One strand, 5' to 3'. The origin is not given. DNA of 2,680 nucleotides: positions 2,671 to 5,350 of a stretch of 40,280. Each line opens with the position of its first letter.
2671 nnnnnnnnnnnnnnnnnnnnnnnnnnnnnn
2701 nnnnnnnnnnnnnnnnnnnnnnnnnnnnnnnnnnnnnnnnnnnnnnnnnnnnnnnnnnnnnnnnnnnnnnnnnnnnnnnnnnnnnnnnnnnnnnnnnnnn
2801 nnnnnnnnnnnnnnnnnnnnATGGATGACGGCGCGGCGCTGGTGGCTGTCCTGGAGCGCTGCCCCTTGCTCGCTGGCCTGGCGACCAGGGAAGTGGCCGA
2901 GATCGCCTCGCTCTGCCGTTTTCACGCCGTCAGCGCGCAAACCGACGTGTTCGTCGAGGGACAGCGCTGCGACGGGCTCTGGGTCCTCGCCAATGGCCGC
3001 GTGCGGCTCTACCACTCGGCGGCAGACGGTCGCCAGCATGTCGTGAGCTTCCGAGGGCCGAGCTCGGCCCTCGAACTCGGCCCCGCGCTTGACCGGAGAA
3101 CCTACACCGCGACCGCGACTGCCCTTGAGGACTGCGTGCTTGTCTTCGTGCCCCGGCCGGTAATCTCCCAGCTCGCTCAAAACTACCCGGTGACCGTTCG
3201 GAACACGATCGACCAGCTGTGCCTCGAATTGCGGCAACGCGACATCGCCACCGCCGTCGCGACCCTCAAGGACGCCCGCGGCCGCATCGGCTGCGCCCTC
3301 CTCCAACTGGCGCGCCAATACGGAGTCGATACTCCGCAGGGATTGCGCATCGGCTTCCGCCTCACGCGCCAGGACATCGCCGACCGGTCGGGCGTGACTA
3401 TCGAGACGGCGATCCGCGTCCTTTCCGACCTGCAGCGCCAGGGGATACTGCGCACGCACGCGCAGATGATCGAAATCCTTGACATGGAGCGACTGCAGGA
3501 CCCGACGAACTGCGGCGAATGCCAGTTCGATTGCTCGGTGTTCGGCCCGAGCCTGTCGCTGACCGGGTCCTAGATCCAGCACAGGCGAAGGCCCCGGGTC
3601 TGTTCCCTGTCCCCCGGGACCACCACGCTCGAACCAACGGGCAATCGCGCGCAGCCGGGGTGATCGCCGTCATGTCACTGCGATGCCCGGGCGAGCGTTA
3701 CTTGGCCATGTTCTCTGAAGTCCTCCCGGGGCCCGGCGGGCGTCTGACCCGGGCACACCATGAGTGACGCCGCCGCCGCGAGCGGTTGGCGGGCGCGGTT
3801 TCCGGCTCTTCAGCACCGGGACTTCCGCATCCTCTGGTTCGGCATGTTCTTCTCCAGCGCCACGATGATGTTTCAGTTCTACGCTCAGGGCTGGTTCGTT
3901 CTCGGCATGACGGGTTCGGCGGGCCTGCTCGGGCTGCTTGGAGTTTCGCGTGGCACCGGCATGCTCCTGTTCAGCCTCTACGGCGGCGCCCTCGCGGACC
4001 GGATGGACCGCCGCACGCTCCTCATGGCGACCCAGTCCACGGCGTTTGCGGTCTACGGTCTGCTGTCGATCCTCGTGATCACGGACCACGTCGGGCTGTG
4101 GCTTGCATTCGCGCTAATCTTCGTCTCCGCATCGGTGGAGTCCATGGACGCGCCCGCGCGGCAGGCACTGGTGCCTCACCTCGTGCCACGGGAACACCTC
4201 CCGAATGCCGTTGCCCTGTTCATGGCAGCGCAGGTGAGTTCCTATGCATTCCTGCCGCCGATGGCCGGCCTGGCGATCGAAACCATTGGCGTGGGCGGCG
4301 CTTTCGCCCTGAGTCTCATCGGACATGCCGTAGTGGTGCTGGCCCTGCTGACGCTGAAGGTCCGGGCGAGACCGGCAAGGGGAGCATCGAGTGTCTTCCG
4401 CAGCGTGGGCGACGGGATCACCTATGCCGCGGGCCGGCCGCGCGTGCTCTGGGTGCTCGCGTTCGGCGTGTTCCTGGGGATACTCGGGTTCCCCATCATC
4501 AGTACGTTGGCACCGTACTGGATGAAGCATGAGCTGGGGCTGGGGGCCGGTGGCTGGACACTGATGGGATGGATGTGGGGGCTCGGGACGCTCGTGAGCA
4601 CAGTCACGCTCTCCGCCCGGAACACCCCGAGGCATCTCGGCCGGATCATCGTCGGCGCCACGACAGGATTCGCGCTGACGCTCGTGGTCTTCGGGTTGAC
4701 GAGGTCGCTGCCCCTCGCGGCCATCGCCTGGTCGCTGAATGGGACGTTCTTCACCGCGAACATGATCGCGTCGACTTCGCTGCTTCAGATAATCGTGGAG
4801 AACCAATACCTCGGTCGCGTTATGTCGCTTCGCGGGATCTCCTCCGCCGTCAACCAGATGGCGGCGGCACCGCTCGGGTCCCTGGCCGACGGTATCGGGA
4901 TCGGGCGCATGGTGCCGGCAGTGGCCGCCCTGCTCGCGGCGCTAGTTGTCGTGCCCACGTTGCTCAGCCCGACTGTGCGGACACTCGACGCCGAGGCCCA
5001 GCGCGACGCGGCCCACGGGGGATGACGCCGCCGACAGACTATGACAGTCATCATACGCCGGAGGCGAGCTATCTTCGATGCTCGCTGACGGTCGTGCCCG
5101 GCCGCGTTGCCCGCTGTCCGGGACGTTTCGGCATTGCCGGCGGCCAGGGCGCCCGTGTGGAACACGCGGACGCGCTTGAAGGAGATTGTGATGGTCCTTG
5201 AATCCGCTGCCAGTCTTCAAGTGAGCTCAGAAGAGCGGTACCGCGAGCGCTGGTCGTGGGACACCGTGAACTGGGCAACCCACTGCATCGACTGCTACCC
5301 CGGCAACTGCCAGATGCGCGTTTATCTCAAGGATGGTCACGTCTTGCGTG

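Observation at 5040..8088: AT-rich 16-bp palindrome family TATGA-N6-TCATA found only in front of island operons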

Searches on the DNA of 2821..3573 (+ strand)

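Call 51: search_rna_families(source=L006, start=5990, end=6200, threshold=evalue, max_evalue=1)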
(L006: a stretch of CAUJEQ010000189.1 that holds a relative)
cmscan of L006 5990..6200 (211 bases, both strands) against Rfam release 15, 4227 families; matches with E-value up to 1: 1.
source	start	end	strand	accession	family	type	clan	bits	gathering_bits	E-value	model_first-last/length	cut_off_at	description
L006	6123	6187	-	RF02682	HDV-F-prausnitzii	Gene; ribozyme;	-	15.9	44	0.79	1-74/74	no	HDV ribozyme from F. prausnitzii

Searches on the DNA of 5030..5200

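Call 52: search_rna_families(source=window, start=5030, end=5200, threshold=evalue, max_evalue=1)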
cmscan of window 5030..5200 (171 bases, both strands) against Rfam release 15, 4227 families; matches with E-value up to 1: 0.
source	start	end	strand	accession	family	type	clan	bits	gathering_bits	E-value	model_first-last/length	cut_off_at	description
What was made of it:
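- Tried and rejected: E-value searches of the alpha1 leaders gave only a chance hit at E = 0.79 (calls 51, 52).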
